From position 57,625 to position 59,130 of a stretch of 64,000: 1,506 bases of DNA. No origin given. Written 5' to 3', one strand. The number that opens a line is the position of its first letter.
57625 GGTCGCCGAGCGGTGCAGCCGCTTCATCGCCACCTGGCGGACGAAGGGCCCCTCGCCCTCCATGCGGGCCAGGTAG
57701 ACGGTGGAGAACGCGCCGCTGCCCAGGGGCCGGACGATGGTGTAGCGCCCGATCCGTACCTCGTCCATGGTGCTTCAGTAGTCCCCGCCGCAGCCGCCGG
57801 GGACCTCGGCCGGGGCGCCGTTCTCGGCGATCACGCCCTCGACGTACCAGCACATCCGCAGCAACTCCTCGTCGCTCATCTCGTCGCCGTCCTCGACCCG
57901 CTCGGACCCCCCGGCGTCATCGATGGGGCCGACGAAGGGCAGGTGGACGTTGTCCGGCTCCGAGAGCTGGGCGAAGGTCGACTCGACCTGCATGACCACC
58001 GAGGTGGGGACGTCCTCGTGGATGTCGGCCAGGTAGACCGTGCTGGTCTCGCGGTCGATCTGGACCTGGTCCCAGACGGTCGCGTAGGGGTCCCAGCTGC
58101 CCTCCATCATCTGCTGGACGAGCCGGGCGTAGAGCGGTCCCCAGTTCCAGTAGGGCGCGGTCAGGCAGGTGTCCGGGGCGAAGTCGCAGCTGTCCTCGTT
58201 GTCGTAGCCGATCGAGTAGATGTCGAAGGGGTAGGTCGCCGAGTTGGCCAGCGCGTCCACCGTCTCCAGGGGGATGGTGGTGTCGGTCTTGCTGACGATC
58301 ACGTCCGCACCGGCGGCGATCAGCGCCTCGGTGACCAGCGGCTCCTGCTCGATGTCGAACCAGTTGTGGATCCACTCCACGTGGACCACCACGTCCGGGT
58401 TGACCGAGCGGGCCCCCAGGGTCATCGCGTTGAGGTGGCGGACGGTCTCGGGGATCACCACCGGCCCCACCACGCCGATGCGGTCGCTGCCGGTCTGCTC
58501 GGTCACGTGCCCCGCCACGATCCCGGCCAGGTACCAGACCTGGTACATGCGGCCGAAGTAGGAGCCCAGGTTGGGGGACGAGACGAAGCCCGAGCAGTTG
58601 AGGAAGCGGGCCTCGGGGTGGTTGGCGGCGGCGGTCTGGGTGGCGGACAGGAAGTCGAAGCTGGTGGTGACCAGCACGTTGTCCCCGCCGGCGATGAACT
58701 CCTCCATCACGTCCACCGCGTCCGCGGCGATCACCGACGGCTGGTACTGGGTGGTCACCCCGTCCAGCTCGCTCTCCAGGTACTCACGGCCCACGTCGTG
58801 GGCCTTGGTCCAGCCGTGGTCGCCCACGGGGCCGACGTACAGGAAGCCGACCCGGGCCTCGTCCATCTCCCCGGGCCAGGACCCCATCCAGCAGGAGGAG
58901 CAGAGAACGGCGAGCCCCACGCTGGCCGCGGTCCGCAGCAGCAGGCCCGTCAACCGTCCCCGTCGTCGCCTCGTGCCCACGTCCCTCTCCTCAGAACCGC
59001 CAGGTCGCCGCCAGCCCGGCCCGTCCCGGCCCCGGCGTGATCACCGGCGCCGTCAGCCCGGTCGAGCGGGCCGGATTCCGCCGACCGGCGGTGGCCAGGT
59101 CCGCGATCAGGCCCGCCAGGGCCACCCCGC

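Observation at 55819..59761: Three-gene operon: TPR/TM protein, BMP-family (PnrA-like) nucleoside-binding lipoprotein, receptor-type Ser/Thr kinase with a hypervariable (SE/TE)n ectodomain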

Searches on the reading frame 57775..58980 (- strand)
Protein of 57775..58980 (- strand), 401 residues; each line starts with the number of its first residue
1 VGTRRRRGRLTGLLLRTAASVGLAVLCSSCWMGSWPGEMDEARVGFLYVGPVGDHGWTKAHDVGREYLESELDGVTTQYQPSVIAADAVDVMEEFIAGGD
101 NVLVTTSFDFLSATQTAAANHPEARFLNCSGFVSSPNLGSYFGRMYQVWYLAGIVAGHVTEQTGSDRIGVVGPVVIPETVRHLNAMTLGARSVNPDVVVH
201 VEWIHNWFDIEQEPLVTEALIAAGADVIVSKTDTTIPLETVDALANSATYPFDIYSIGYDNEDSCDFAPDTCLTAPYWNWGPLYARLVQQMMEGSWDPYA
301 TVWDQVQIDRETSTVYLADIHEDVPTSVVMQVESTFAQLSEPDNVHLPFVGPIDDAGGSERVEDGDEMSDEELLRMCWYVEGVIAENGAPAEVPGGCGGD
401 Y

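Call 3: search_protein_families(library=pfam, proteins=[window:57775-58980:-], max_evalue=0.1)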
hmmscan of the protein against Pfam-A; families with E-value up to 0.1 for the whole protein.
window:57775-58980:- (401 aa): 1 family
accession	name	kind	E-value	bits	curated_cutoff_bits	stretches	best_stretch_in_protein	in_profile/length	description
PF02608.20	Bmp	-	1.2e-37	130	24.1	1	43-296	3-251/301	ABC transporter substrate-binding protein PnrA-like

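Call 4: search_protein_families(library=ncbifam, proteins=[window:57775-58980:-], max_evalue=0.1)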
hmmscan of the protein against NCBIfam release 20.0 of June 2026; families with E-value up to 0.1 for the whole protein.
window:57775-58980:- (401 aa): 1 family
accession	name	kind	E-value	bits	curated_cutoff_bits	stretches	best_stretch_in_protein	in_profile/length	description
NF047927.1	ABC_BMP_B6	equivalog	1.1e-13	51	400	1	54-331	15-284/314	putative B6 ABC transporter substrate-binding protein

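Call 7: find_homologous_proteins(query=window:57775-58980:-, max_evalue=0.00001)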
Query window:57775-58980:- (401 aa): 363 proteins with E <= 0.00001 among 8000 candidates; the best 120 are listed.
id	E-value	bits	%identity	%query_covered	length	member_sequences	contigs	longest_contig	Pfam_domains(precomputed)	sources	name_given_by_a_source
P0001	4.6e-275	930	100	100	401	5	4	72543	PF02608.21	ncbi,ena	-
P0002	1.7e-238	809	86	99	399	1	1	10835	PF02608.21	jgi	jgi:basic membrane protein A and related proteins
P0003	2.5e-220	749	83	95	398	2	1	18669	PF02608.21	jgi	-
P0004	8.1e-215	731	79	99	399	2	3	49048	PF02608.21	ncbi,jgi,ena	-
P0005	5.8e-214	728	79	99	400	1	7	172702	PF02608.21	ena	-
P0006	3.9e-211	719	77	99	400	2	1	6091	PF02608.21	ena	-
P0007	2.6e-209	713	77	99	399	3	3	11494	PF02608.21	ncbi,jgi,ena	-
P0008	4.2e-205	699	76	99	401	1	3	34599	PF02608.21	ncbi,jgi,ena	-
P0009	6.9e-198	676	73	100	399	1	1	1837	PF02608.21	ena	-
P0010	7.5e-177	606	71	93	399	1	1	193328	PF02608.21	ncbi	-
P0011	7.9e-175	600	67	93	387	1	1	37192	PF02608.21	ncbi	ncbi:MAG: BMP family ABC transporter substrate-binding protein [Pseudomonadota bacterium]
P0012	8.7e-175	599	67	95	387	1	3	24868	PF02608.21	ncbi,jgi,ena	-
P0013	1.5e-171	589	67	95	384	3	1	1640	PF02608.21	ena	-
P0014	4.6e-171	587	66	97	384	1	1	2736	PF02608.21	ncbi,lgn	-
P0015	4.2e-170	584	65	96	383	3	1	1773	PF02608.21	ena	-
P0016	3.6e-169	581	65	94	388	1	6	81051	PF02608.21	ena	-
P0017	4.1e-169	581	65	98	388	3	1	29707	PF02608.21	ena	-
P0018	1.2e-168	579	65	97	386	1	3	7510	PF02608.21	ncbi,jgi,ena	-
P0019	2.4e-166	572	63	96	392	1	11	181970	PF02608.21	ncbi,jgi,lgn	jgi:basic membrane protein A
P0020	4.9e-166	571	66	93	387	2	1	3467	PF02608.21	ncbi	-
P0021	5.6e-153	528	63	94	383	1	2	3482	PF02608.21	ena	-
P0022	1.9e-150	519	62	94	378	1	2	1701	PF02608.21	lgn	-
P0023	8.6e-150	517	66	85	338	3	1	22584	PF02608.21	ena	-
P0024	4.1e-141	488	60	92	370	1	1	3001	PF02608.21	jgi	jgi:basic membrane protein A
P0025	2.4e-140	486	57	97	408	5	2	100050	PF02608.21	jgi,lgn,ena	-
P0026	8.6e-140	484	58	95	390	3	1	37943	PF02608.21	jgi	-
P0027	1.4e-138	480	56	93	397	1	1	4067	PF02608.21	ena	-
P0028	5.0e-137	475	56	94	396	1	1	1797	PF02608.21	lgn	-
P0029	3.6e-136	472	55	96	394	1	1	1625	PF02608.21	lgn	-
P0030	5.4e-136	472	54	96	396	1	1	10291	PF02608.21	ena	-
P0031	3.3e-134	466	55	97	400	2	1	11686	PF02608.21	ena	-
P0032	7.6e-130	451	42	89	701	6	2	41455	PF02608.21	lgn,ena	-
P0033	1.2e-128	447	52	97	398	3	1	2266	PF02608.21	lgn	-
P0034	3.1e-127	443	55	92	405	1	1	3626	PF02608.21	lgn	-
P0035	1.8e-126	440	55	95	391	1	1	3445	PF02608.21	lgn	-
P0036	1.5e-125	437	50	96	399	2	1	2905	PF02608.21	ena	-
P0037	6.5e-125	435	53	89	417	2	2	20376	PF02608.21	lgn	-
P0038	1.1e-124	434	55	89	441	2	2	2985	PF02608.21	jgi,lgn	-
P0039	1.9e-123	430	54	93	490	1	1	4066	PF02608.21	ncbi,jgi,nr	ncbi:MAG: BMP family ABC transporter substrate-binding protein [Deltaproteobacteria bacterium]|nr:BM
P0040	2.1e-123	430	55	95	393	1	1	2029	PF02608.21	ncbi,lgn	ncbi:MAG: BMP family ABC transporter substrate-binding protein [Myxococcota bacterium]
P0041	2.9e-123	430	53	94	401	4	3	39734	PF02608.21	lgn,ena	-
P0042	4.7e-123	429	41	87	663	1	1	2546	PF02608.21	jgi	jgi:basic membrane protein A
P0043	6.5e-123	429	54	95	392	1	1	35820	PF02608.21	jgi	jgi:basic membrane protein A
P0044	6.8e-123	428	51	97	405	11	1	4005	PF02608.21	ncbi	-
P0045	7.5e-123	428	54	91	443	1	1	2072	PF02608.21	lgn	-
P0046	1.1e-122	428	55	91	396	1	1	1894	PF02608.21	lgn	-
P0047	1.1e-122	428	54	93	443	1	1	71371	PF02608.21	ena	-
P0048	1.3e-122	428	54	91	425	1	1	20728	PF02608.21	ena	-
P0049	3.1e-122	426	54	89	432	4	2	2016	PF02608.21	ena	-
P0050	5.3e-122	426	54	93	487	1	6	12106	PF02608.21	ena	-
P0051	6.8e-122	425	51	99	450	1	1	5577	PF02608.21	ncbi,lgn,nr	ncbi:MAG: BMP family ABC transporter substrate-binding protein [Myxococcales bacterium]|nr:BMP famil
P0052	2.1e-121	424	51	99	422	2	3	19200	PF02608.21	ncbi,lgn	-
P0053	3.4e-121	423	54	91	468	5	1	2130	PF02608.21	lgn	-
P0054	5.4e-121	422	49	96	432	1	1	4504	PF02608.21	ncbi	-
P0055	8.4e-121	422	53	91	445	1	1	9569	PF02608.21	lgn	-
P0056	1.3e-120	421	51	93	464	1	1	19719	PF02608.21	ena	-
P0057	1.9e-120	420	52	91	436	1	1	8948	PF02608.21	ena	-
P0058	3.4e-119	416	55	89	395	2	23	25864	PF02608.21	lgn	-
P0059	3.5e-119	416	53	95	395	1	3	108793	PF02608.21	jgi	jgi:basic membrane protein A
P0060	3.5e-119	416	54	89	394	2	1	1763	PF02608.21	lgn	-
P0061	3.8e-119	416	53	91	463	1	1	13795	PF02608.21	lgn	-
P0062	4.4e-119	416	53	89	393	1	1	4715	PF02608.21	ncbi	-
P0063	5.3e-119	416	53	91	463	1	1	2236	PF02608.21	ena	-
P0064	8.2e-119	415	52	91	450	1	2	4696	PF02608.21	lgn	-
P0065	9.6e-119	415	52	90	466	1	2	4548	PF02608.21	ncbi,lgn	-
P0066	9.9e-119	415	52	91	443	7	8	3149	PF02608.21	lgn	-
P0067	1.4e-118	414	53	90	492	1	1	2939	PF02608.21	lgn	-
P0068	1.5e-118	414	50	93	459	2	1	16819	PF02608.21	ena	-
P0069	2.0e-118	414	51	97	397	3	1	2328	PF02608.21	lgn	-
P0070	3.4e-118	413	52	93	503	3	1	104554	PF02608.21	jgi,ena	jgi:basic membrane protein A and related proteins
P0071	3.8e-118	413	51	91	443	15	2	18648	PF02608.21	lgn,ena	-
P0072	3.9e-118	413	52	91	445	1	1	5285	PF07359.17,PF02608.21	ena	-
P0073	4.2e-118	413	52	90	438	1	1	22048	PF02608.21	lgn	-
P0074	4.3e-118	413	51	93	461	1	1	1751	PF02608.21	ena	-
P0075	9.1e-118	412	51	93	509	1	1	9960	PF02608.21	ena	-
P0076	1.0e-117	411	49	94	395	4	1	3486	PF02608.21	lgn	-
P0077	8.5e-117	408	53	89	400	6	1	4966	PF02608.21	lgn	-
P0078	8.6e-117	408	50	95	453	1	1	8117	PF02608.21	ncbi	-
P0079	1.1e-116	408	52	93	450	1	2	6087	PF02608.21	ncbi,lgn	-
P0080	1.5e-116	408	52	91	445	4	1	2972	PF07359.17,PF02608.21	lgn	-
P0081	2.0e-116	407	52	89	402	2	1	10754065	PF02608.21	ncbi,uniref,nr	ncbi:BMP family ABC transporter substrate-binding protein [Sandaracinus amylolyticus]|uniref:BMP fam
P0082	3.5e-116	406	50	97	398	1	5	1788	PF02608.21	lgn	-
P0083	3.8e-116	406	49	95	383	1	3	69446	PF02608.21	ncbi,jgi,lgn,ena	-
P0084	1.3e-115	404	52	89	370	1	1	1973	PF02608.21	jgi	-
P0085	3.3e-115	403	51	98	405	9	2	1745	PF02608.21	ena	-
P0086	8.2e-115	402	51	89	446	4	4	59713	PF02608.21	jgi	jgi:basic membrane protein A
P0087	2.0e-114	401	48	99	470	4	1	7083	PF02608.21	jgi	-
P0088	2.8e-114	400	50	98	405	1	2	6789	PF02608.21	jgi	jgi:basic membrane protein A and related proteins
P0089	6.8e-114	399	51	93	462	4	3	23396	PF02608.21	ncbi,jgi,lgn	jgi:basic membrane protein A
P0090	8.6e-114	399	50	93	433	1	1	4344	PF02608.21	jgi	jgi:basic membrane protein A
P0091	8.7e-114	398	50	89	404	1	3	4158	PF02608.21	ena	-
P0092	1.9e-113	397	50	91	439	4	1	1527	PF02608.21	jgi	jgi:basic membrane protein A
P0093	2.4e-113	397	49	95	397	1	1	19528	PF02608.21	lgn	-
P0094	5.6e-113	396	52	89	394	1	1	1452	PF02608.21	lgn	-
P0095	1.9e-112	394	52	90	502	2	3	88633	PF02608.21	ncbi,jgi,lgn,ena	-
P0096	2.6e-112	394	48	91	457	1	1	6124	PF02608.21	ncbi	-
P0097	8.1e-112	392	51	89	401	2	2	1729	PF02608.21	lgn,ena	-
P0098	4.3e-111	390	52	89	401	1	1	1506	PF02608.21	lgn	-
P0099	5.8e-111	389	46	99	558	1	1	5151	PF02608.21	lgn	-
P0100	1.7e-110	388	49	96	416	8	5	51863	PF02608.21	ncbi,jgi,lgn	-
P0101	2.5e-110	387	49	94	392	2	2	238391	PF02608.21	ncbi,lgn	-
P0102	4.6e-110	386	51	89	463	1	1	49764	PF02608.21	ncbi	-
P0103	6.6e-110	386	49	89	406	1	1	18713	PF02608.21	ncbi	-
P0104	8.3e-110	385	46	95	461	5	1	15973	PF02608.21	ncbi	-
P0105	1.4e-108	381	49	91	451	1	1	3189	PF02608.21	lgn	-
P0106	3.7e-108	380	49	91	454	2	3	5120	PF02608.21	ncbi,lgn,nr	ncbi:BMP family ABC transporter substrate-binding protein [Myxococcota bacterium]|nr:BMP family ABC 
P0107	4.9e-108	380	50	90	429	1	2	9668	PF02608.21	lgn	-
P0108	4.9e-108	380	50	89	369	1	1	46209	PF02608.21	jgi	jgi:basic membrane protein A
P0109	5.1e-108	379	46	95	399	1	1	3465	PF02608.21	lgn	-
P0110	7.4e-108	379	47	91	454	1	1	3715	PF02608.21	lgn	-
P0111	1.1e-107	378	46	96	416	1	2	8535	PF02608.21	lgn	-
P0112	3.4e-107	377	49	91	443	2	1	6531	PF02608.21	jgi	jgi:basic membrane protein A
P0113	3.8e-107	377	49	94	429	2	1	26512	PF02608.21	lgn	-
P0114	2.2e-106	374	48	89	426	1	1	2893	PF02608.21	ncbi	-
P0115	2.8e-106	374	49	89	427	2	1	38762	PF02608.21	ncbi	-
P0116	3.7e-106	373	46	98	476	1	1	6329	PF02608.21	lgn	-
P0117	6.2e-106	373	48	89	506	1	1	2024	PF02608.21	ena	-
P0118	1.2e-105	372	47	93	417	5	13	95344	PF02608.21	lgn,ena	-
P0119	1.6e-105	371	47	95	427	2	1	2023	PF02608.21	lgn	-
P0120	3.7e-105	370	50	90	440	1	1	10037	PF02608.21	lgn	-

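Call 9: find_related_loci(query=A1, collection=genome_contigs, flank=10000)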
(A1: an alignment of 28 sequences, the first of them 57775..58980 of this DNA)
Query A1 (401 aa) in genome_contigs; peptide patterns used: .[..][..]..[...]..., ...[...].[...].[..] (x = any residue, [..] = any of these).
121 stretches matched a pattern; 105 encode a relative of the query (tblastn E <= 1e-3); the best 80 are kept; 79 distinct loci.
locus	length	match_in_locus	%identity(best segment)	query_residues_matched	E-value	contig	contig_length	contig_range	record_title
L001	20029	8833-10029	81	5-401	0e+0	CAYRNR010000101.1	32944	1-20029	MAG TPA_asm: uncultured Rickettsiales bacterium isolate SRP167671_co1_47 genome assembly, contig: NODE_1482_length_32944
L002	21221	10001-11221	78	2-401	0e+0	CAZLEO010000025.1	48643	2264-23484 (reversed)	MAG TPA_asm: uncultured Rickettsiales bacterium isolate SRP077602_co5_403 genome assembly, contig: NODE_3440_length_4864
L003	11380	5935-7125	77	6-401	0e+0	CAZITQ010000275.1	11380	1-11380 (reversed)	MAG TPA_asm: uncultured Rickettsiales bacterium isolate binchicken_co141_528 genome assembly, contig: NODE_22577_length_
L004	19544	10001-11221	75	2-401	0e+0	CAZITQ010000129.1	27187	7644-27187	MAG TPA_asm: uncultured Rickettsiales bacterium isolate binchicken_co141_528 genome assembly, contig: NODE_7868_length_2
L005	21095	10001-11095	71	30-401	2e-174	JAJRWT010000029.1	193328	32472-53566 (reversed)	MAG: Myxococcota bacterium isolate Dive96_bin2.54 k141_1128523, whole genome shotgun sequence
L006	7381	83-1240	65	14-401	1e-169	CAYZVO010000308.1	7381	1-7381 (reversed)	MAG TPA_asm: uncultured Enterobacterales bacterium isolate binchicken_co141_545 genome assembly, contig: NODE_36033_leng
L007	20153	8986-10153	66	6-400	2e-151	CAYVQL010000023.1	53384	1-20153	MAG TPA_asm: uncultured Enterobacterales bacterium isolate SRP077602_co7_23 genome assembly, contig: NODE_2651_length_53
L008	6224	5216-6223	63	15-352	2e-144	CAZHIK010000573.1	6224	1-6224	MAG TPA_asm: uncultured Enterobacterales bacterium isolate SRP167671_co1_110 genome assembly, contig: NODE_14856_length_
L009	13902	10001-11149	58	21-401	2e-142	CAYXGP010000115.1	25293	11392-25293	MAG TPA_asm: uncultured Enterobacterales bacterium isolate binchicken_co141_40 genome assembly, contig: NODE_8702_length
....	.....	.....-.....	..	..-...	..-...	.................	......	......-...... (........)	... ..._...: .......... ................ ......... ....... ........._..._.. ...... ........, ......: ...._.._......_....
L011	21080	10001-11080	53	43-400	4e-130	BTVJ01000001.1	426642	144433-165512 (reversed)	MAG: Myxococcales bacterium AMX-MBFR-64 DNA, sequence001, whole genome shotgun sequence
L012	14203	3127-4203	55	43-400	4e-128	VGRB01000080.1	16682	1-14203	MAG: Deltaproteobacteria bacterium isolate K_DeepCast_100m_m1_326 K_DeepCast_100m_m1_326_Ga0194127_10004629, whole genom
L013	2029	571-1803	53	3-400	2e-136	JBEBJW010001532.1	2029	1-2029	MAG: Myxococcota bacterium isolate TF_7 NODE_22593_length_2029_cov_5.240415, whole genome shotgun sequence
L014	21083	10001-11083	53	36-400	1e-122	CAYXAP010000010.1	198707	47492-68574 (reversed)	MAG TPA_asm: uncultured Sandaracinus sp. isolate SRP321284_co1_170 genome assembly, contig: NODE_57_length_198707_cov_17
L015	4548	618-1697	52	43-401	3e-122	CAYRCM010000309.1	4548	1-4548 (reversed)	MAG TPA_asm: uncultured Myxococcales bacterium isolate binchicken_co66_105 genome assembly, contig: NODE_26495_length_45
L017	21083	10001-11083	52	36-400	7e-120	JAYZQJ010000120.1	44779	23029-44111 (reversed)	MAG: Myxococcota bacterium isolate XB_MAG420 DB_MAG420_0120, whole genome shotgun sequence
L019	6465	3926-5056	50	32-401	2e-115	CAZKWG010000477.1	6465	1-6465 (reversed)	MAG TPA_asm: uncultured Enterobacterales bacterium isolate SRP287051_co1_191 genome assembly, contig: NODE_14494_length_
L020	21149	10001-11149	49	25-401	6e-115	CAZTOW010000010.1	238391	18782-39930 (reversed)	MAG TPA_asm: uncultured Enterobacterales bacterium isolate SRP323723_co1_89 genome assembly, contig: NODE_28_length_2383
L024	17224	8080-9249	51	16-400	2e-115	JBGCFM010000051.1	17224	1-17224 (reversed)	MAG: Polyangiales bacterium isolate SGMAG-21 contig51, whole genome shotgun sequence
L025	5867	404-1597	48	4-401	9e-111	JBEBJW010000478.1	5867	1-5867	MAG: Myxococcota bacterium isolate TF_7 NODE_5402_length_5867_cov_4.665222, whole genome shotgun sequence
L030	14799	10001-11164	48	9-400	2e-120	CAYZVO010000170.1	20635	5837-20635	MAG TPA_asm: uncultured Enterobacterales bacterium isolate binchicken_co141_545 genome assembly, contig: NODE_11324_leng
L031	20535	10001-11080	44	41-400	1e-99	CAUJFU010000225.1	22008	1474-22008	MAG: Myxococcota bacterium isolate KLAP109 genome assembly, contig: KLAP109_861985, whole genome shotgun sequence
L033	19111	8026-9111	43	39-400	7e-98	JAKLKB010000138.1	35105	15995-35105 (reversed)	MAG: Myxococcota bacterium isolate MAG.451 MAG.451-scaffold_1988, whole genome shotgun sequence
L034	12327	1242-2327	43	39-400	3e-97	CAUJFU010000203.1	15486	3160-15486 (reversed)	MAG: Myxococcota bacterium isolate KLAP109 genome assembly, contig: KLAP109_618404, whole genome shotgun sequence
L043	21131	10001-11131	43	20-400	2e-87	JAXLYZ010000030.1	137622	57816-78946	MAG: Myxococcota bacterium isolate STL-MYX26 C4.62.fa-30, whole genome shotgun sequence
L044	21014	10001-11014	44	40-390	4e-87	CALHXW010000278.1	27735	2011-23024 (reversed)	MAG: uncultured bacterium isolate R4_Bin_Bin_91_sub_1 genome assembly, contig: c_000005943390, whole genome shotgun sequ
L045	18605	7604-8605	44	36-398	2e-87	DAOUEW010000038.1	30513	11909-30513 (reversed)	MAG TPA_asm: Anaerolineae bacterium isolate N9_380 k139_803244, whole genome shotgun sequence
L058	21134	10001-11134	37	28-396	2e-75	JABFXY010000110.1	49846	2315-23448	MAG: Polyangiaceae bacterium isolate Bin8.16 NODE_153_length_49846_cov_5.409333, whole genome shotgun sequence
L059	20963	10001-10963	40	44-383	5e-71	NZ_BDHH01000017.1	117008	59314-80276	Fusibacter sp. 3D3, whole genome shotgun sequence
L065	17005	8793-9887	38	39-399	8e-76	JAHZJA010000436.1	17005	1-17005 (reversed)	MAG: Deltaproteobacteria bacterium isolate P_S1_bin.18 k141_535346, whole genome shotgun sequence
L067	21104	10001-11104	35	43-397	2e-56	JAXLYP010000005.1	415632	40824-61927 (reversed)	MAG: Polyangiaceae bacterium isolate STL-MYX16 C3.166.fa-5, whole genome shotgun sequence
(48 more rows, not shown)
